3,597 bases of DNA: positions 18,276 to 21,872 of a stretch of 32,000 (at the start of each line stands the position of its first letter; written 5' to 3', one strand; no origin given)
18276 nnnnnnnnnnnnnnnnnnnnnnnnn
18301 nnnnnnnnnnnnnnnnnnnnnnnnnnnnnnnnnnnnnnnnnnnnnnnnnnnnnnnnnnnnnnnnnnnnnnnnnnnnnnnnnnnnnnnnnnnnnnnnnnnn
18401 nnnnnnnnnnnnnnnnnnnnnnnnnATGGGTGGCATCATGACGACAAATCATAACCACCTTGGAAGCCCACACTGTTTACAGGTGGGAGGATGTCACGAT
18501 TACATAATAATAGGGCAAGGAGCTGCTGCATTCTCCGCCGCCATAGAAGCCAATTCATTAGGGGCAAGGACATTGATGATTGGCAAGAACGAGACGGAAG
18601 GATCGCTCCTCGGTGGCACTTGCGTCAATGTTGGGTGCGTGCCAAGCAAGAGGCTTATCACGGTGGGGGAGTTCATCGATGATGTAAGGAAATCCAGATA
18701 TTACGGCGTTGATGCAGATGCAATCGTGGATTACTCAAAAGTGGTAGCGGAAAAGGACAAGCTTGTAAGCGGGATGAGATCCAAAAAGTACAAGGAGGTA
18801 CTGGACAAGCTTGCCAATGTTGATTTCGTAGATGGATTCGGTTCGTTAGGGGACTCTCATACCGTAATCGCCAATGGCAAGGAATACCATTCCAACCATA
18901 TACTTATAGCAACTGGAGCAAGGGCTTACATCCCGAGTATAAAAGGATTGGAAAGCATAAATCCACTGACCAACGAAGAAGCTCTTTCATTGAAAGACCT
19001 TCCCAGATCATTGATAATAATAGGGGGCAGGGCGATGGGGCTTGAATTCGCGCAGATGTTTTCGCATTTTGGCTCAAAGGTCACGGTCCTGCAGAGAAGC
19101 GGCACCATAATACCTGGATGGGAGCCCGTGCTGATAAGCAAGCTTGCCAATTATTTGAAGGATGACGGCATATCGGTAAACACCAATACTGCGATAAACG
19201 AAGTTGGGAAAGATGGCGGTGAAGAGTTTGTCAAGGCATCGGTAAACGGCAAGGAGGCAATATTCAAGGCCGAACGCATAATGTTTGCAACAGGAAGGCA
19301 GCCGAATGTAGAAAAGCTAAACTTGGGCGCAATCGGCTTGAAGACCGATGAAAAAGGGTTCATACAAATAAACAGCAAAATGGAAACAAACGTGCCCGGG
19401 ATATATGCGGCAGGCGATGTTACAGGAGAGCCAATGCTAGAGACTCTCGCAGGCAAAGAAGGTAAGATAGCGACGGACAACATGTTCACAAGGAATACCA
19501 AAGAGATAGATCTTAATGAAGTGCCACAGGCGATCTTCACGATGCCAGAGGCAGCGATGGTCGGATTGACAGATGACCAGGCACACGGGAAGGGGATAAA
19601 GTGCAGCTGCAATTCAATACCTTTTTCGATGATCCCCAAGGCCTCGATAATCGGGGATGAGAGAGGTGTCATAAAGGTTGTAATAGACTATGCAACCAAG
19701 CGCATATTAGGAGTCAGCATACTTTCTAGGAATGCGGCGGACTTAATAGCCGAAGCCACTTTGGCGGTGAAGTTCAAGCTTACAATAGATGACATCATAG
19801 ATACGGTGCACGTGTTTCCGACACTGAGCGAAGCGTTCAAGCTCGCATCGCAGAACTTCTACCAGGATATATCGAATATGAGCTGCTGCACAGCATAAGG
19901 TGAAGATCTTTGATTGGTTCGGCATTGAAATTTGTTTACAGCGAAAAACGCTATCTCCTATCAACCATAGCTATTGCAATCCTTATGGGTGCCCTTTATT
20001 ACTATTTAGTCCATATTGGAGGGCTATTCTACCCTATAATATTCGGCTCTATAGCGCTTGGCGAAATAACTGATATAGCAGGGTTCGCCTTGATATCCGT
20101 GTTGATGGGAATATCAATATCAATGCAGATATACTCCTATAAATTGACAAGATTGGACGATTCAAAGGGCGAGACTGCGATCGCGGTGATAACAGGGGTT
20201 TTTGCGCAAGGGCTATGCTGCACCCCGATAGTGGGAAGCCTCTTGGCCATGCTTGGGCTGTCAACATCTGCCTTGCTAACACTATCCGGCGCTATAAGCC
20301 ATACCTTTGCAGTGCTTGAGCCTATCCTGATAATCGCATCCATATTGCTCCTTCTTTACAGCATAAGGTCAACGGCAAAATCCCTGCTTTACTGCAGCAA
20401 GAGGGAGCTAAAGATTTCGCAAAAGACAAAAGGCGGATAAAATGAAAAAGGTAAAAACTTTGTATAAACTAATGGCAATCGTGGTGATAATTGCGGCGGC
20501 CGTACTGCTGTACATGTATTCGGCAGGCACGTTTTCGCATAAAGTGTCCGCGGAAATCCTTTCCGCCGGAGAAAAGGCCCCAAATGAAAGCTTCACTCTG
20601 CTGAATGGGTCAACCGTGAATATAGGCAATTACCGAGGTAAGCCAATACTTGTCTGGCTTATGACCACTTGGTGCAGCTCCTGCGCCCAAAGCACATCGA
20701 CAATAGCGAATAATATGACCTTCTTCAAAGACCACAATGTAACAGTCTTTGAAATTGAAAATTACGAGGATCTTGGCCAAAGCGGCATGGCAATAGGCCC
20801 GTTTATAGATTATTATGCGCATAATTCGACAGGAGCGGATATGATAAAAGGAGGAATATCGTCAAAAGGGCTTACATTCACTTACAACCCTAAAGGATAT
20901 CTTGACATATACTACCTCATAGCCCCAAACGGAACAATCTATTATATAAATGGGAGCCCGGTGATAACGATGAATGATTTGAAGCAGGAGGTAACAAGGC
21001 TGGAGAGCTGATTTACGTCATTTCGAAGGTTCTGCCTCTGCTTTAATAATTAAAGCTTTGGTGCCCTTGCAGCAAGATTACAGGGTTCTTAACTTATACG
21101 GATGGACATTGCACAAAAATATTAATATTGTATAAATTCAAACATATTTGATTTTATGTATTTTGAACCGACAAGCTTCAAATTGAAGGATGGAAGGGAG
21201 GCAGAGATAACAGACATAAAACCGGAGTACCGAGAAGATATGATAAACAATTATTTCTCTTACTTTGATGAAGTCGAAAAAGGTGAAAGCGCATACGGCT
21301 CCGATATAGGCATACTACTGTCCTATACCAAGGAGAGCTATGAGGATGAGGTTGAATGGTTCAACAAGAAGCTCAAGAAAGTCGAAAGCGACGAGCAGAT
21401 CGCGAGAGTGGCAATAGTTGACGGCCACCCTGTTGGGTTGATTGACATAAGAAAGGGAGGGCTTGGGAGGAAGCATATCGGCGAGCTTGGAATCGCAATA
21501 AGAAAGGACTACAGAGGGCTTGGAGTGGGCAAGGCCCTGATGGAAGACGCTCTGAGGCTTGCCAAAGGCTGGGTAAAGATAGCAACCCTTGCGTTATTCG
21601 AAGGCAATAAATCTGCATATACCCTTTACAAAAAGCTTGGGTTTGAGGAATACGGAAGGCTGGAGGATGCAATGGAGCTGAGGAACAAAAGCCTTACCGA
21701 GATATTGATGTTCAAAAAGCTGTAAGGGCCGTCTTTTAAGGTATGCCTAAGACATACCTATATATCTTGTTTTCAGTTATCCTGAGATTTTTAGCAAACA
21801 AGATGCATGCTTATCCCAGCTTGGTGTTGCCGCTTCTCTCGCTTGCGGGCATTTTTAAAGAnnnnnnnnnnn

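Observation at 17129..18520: TnpB-only IS200/IS605 element sits exactly on the overlapping arsR-stop/merA-start junction, and the empty site can be rebuilt to the base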

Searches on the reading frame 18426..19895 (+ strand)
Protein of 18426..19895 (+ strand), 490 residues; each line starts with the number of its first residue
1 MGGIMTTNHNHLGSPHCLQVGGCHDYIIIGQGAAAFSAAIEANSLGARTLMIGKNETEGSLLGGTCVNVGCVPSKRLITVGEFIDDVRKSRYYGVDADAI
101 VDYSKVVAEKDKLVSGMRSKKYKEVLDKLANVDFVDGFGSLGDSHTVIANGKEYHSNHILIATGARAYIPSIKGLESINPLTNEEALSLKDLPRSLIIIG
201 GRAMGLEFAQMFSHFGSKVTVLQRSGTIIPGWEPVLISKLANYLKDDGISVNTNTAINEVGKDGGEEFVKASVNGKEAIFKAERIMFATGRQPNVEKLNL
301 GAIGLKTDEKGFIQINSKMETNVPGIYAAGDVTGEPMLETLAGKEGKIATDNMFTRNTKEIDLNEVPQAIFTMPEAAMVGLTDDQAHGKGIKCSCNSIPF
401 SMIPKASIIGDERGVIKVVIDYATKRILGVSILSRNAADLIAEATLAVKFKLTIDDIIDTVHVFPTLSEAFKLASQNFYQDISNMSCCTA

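Call 3: search_protein_families(library=pfam, proteins=[window:18426-19895:+])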
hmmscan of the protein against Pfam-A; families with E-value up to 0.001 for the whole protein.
window:18426-19895:+ (490 aa): 8 families
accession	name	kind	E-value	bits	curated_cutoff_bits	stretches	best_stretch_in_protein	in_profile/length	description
PF07992.20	Pyr_redox_2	-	1.2e-58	199.3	26.1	1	25-346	2-291/291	Pyridine nucleotide-disulphide oxidoreductase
PF02852.28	Pyr_redox_dim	-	7.1e-30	103.9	25.3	1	366-474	1-109/110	Pyridine nucleotide-disulphide oxidoreductase, dimerisation domain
PF13738.12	Pyr_redox_3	-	2e-19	70.4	30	1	142-330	111-305/305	Pyridine nucleotide-disulphide oxidoreductase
PF00070.33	Pyr_redox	-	6.6e-15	55.8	22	1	196-268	2-74/82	Pyridine nucleotide-disulphide oxidoreductase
PF01134.28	GIDA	-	2.1e-09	37.3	22.1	1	25-165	1-150/391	Glucose inhibited division protein A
PF03486.20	HI0933_like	-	4.7e-07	29.9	50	0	25-60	2-37/244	HI0933-like protein Rossmann domain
PF00890.30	FAD_binding_2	-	2.3e-06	27.5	20.4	0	25-57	1-33/414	FAD binding domain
PF12831.13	FAD_oxidored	-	6.4e-05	22.8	27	1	25-74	1-50/416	FAD dependent oxidoreductase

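Call 7: find_homologous_proteins(query=window:18426-19895:+, max_evalue=1e-30)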
Query window:18426-19895:+ (490 aa): 7919 proteins with E <= 1e-30 among 8000 candidates; the best 120 are listed.
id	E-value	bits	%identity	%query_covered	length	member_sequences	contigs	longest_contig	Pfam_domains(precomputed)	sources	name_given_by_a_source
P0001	0.0e+0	1080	100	99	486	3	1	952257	PF00890.31,PF02852.29,PF07992.21,PF00070.34,PF13738.13,PF03486.21,PF01134.29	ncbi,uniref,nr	ncbi:heavy metal reductase [Candidatus Mancarchaeum acidiphilum]|uniref:Mercuric reductase n=1 Tax=C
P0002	1.1e-198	679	63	95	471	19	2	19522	PF02852.29,PF07992.21,PF00070.34,PF13738.13,PF01134.29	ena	-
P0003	1.9e-195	668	65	95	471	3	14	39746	PF02852.29,PF07992.21,PF00070.34,PF13738.13,PF03486.21,PF01134.29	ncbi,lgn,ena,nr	ncbi:MAG: mercury(II) reductase [Candidatus Marsarchaeota archaeon]|nr:mercury(II) reductase [Candid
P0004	1.5e-183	629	61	95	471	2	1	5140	PF02852.29,PF07992.21,PF00070.34,PF13738.13,PF03486.21,PF01134.29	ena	-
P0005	1.4e-180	619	60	95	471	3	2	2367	PF02852.29,PF07992.21,PF00070.34,PF13738.13,PF01134.29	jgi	-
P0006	1.8e-180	619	62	95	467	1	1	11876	PF02852.29,PF07992.21,PF00070.34,PF13738.13,PF03486.21,PF01134.29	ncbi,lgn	-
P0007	3.1e-179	615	61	95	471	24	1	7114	PF02852.29,PF07992.21,PF00070.34,PF13738.13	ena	-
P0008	3.8e-178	611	60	95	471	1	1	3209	PF02852.29,PF07992.21,PF00070.34,PF13738.13,PF01134.29,PF12831.14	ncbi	-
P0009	5.6e-178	611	59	96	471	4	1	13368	PF02852.29,PF07992.21,PF00070.34,PF13738.13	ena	-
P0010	6.2e-178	611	59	95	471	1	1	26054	PF02852.29,PF07992.21,PF00070.34,PF13738.13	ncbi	-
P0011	6.1e-176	604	60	95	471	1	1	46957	PF02852.29,PF07992.21,PF00070.34,PF13738.13,PF01134.29,PF12831.14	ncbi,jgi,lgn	-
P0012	1.2e-175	603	59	94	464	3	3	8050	PF02852.29,PF07992.21,PF00070.34,PF13738.13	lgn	-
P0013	2.4e-175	602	58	95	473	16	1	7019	PF02852.29,PF07992.21,PF00070.34,PF13738.13,PF03486.21,PF01134.29,PF12831.14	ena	-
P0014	3.0e-175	602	58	95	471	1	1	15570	PF02852.29,PF07992.21,PF00070.34,PF13738.13,PF01134.29,PF12831.14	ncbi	-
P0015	9.8e-175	600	58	94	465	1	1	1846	PF02852.29,PF07992.21,PF00070.34,PF13738.13,PF01134.29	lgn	-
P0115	1.6e-161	556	55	95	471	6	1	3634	PF00890.31,PF02852.29,PF07992.21,PF00070.34,PF13738.13,PF01134.29,PF12831.14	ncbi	ncbi:MAG: mercury(II) reductase [Candidatus Micrarchaeaceae archaeon]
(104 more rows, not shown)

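Call 12: find_encoding_contigs(protein=P0003, flank=2500, max_places=3)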
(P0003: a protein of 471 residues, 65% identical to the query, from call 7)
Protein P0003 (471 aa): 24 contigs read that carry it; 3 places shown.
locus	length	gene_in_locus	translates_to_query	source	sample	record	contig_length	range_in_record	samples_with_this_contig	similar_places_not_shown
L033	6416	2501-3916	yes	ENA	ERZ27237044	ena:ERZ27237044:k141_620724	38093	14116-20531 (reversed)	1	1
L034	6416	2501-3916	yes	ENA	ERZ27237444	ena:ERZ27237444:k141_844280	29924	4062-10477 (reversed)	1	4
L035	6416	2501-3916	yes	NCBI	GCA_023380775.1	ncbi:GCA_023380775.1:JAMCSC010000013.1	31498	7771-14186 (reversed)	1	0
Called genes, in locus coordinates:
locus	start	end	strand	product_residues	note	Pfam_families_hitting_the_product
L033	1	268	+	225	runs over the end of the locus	PF08843:AbiEii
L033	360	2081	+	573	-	-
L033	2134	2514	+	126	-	PF01022:HTH_5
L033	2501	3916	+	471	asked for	PF01134:GIDA (weak), PF03486:HI0933_like (faint), PF07992:Pyr_redox_2, PF13738:Pyr_redox_3, PF00070:Pyr_redox, PF02852:Pyr_redox_dim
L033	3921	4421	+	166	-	-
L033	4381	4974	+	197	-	PF00578:AhpC-TSA, PF08534:Redoxin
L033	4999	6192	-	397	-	PF02881:SRP54_N, PF00448:SRP54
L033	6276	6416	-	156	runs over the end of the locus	PF02996:Prefoldin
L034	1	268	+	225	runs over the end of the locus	PF08843:AbiEii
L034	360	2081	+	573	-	-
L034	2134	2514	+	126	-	PF01022:HTH_5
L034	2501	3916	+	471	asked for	PF01134:GIDA (weak), PF03486:HI0933_like (faint), PF07992:Pyr_redox_2, PF13738:Pyr_redox_3, PF00070:Pyr_redox, PF02852:Pyr_redox_dim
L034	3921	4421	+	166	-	-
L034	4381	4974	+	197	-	PF00578:AhpC-TSA, PF08534:Redoxin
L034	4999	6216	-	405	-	PF02881:SRP54_N, PF00448:SRP54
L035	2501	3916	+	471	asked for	PF01134:GIDA (weak), PF03486:HI0933_like (faint), PF07992:Pyr_redox_2, PF13738:Pyr_redox_3, PF00070:Pyr_redox, PF02852:Pyr_redox_dim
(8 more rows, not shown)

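Call 13: find_encoding_contigs(protein=P0002, flank=2500, max_places=2)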
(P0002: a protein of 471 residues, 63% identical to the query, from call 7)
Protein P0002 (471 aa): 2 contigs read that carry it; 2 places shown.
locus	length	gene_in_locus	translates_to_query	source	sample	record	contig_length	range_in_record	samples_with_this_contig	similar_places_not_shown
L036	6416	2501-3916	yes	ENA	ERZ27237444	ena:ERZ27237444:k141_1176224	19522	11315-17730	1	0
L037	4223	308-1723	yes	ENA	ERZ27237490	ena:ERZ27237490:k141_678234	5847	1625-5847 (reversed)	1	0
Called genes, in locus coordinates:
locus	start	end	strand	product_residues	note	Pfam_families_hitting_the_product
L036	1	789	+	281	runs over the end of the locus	PF02737:3HCDH_N, PF03807:F420_oxidored (faint), PF00725:3HCDH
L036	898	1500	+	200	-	PF03551:PadR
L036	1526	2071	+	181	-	PF13489:Methyltransf_23, PF01209:Ubie_methyltran (weak), PF05175:MTS, PF08241:Methyltransf_11, PF08242:Methyltransf_12, PF13649:Methyltransf_25, PF13847:Methyltransf_31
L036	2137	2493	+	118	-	PF01022:HTH_5 (weak)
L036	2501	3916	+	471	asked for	PF01134:GIDA (faint), PF07992:Pyr_redox_2, PF13738:Pyr_redox_3, PF00070:Pyr_redox, PF02852:Pyr_redox_dim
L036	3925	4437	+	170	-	-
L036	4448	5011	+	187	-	PF00578:AhpC-TSA (weak), PF08534:Redoxin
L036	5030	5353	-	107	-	-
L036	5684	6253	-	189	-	PF13302:Acetyltransf_3 (weak), PF13508:Acetyltransf_7 (faint), PF00583:Acetyltransf_1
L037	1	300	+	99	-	?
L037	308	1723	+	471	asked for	PF01134:GIDA (faint), PF07992:Pyr_redox_2, PF13738:Pyr_redox_3, PF00070:Pyr_redox, PF02852:Pyr_redox_dim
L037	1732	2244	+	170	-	-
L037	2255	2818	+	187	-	PF00578:AhpC-TSA (weak), PF08534:Redoxin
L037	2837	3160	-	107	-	-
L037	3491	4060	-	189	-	PF13302:Acetyltransf_3 (weak), PF13508:Acetyltransf_7 (faint), PF00583:Acetyltransf_1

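Call 14: find_encoding_contigs(protein=P0115, flank=2500, max_places=2)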
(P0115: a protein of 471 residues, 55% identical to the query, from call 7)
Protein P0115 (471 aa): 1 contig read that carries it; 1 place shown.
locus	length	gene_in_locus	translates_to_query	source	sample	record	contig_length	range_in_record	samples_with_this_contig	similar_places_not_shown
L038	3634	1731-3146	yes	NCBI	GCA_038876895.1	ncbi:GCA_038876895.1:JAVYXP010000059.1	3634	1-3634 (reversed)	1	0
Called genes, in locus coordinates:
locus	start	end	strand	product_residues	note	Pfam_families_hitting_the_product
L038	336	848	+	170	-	-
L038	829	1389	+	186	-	PF00578:AhpC-TSA, PF08534:Redoxin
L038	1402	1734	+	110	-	PF01022:HTH_5, PF01978:TrmB (weak), PF09339:HTH_IclR (weak)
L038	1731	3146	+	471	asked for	PF00890:FAD_binding_2 (faint), PF01134:GIDA (faint), PF07992:Pyr_redox_2, PF12831:FAD_oxidored (faint), PF13738:Pyr_redox_3, PF00070:Pyr_redox, PF02852:Pyr_redox_dim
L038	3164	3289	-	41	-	-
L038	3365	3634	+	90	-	PF27233:MJ0711_N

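Call 47: search_protein_families(library=ncbifam, proteins=[window:18426-19895:+], max_evalue=0.00001)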
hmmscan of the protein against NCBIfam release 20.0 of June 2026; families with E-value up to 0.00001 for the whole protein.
window:18426-19895:+ (490 aa): 50 families (the best 25 are shown)
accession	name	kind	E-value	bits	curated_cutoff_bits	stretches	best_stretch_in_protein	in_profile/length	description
TIGR02053.1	MerA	equivalog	2.4e-159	531.2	454.45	1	25-489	2-464/465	mercury(II) reductase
TIGR01350.1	lipoamide_DH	equivalog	2.7e-113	379.1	408.8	1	25-481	3-457/461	dihydrolipoyl dehydrogenase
NF010311.1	PRK13748.1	subfamily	1.5e-102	344.3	600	1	27-489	101-559/560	mercury(II) reductase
NF004991.0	PRK06370.1-3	subfamily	4.2e-93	312.6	620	1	23-480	35-489/509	FAD-containing oxidoreductase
NF004947.0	PRK06292.2-5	equivalog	8.9e-89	298.5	592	1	24-478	4-458/474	dihydrolipoyl dehydrogenase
NF004776.0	PRK06116.1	equivalog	1.8e-87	294.2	480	1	24-471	5-446/450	glutathione-disulfide reductase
NF004943.0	PRK06292.2-1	equivalog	1.1e-86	291.5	432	1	25-478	5-455/456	dihydrolipoyl dehydrogenase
NF004992.0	PRK06370.1-4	equivalog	1.7e-85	287.2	629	1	24-471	5-448/459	FAD-containing oxidoreductase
NF004945.0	PRK06292.2-3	equivalog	7.1e-84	282.3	494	1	24-477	4-451/457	dihydrolipoyl dehydrogenase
NF003585.0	PRK05249.1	equivalog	4.1e-83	279.5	465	1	24-480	7-459/464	Si-specific NAD(P)(+) transhydrogenase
NF004946.0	PRK06292.2-4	subfamily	9.4e-82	275.3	634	1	24-478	4-470/487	dihydrolipoyl dehydrogenase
TIGR01424.1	gluta_reduc_2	equivalog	4.1e-79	266.2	606.05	1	24-471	3-442/446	glutathione-disulfide reductase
NF040477.1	chlor_oxi_RclA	equivalog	7.4e-78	262.2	740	1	26-471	6-433/441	reactive chlorine resistance oxidoreductase RclA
NF041853.1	hythiocyan_redase_MerA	equivalog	2.6e-77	260.5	650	1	24-471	4-434/440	hypothiocyanous acid reductase MerA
TIGR01421.1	gluta_reduc_1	equivalog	1.8e-74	251.6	556.15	1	24-471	3-446/450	glutathione-disulfide reductase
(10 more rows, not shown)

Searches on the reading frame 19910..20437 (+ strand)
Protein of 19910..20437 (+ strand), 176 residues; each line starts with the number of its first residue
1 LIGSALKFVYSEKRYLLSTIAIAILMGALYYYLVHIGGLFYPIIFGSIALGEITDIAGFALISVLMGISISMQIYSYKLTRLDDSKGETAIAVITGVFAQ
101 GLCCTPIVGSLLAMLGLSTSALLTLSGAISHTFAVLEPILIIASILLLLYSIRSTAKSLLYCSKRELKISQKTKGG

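Call 3: search_protein_families(library=pfam, proteins=[window:19910-20437:+])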
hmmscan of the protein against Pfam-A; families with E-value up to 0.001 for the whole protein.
window:19910-20437:+ (176 aa): 0 families

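Call 47: search_protein_families(library=ncbifam, proteins=[window:19910-20437:+], max_evalue=0.00001)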
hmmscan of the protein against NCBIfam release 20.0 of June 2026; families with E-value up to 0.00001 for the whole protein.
window:19910-20437:+ (176 aa): 0 families

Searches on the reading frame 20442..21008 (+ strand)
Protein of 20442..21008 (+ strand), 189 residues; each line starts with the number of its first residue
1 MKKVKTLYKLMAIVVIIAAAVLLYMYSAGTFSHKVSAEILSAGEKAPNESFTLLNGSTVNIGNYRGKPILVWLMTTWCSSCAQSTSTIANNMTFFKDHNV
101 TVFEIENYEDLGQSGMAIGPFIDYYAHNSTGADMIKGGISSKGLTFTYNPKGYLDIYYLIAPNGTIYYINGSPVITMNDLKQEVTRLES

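Call 3: search_protein_families(library=pfam, proteins=[window:20442-21008:+])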
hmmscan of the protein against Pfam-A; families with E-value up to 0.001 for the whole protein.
window:20442-21008:+ (189 aa): 2 families
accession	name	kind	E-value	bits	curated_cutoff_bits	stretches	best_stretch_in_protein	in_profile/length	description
PF08534.16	Redoxin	-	2e-07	31.3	26.6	1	42-103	2-66/148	Redoxin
PF00578.27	AhpC-TSA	-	4.7e-07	30.2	26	1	43-105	2-65/124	AhpC/TSA family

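Call 47: search_protein_families(library=ncbifam, proteins=[window:20442-21008:+], max_evalue=0.00001)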
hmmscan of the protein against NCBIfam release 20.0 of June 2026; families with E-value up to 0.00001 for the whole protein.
window:20442-21008:+ (189 aa): 1 family
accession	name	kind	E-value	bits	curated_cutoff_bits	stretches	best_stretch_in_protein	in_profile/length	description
NF002854.0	PRK03147.1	subfamily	4.3e-13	49.5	170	1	2-126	2-118/176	thiol-disulfide oxidoreductase ResA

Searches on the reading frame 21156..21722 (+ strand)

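Call 43: search_protein_families(library=pfam, proteins=[window:21156-21722:+], max_evalue=0.0001)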
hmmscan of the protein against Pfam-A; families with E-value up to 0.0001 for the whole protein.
window:21156-21722:+ (189 aa): 4 families
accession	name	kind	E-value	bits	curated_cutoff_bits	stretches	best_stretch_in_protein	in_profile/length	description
PF00583.31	Acetyltransf_1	-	8.2e-15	55.5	20.7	1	62-163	16-116/116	Acetyltransferase (GNAT) family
PF13508.13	Acetyltransf_7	-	2e-12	47.8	27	1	85-165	7-84/84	Acetyltransferase (GNAT) domain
PF13673.13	Acetyltransf_10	-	6.9e-10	39.4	23.6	1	74-168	23-112/128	Acetyltransferase (GNAT) domain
PF08445.16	FR47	-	5.1e-05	23.6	22.1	1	105-166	18-80/86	FR47-like protein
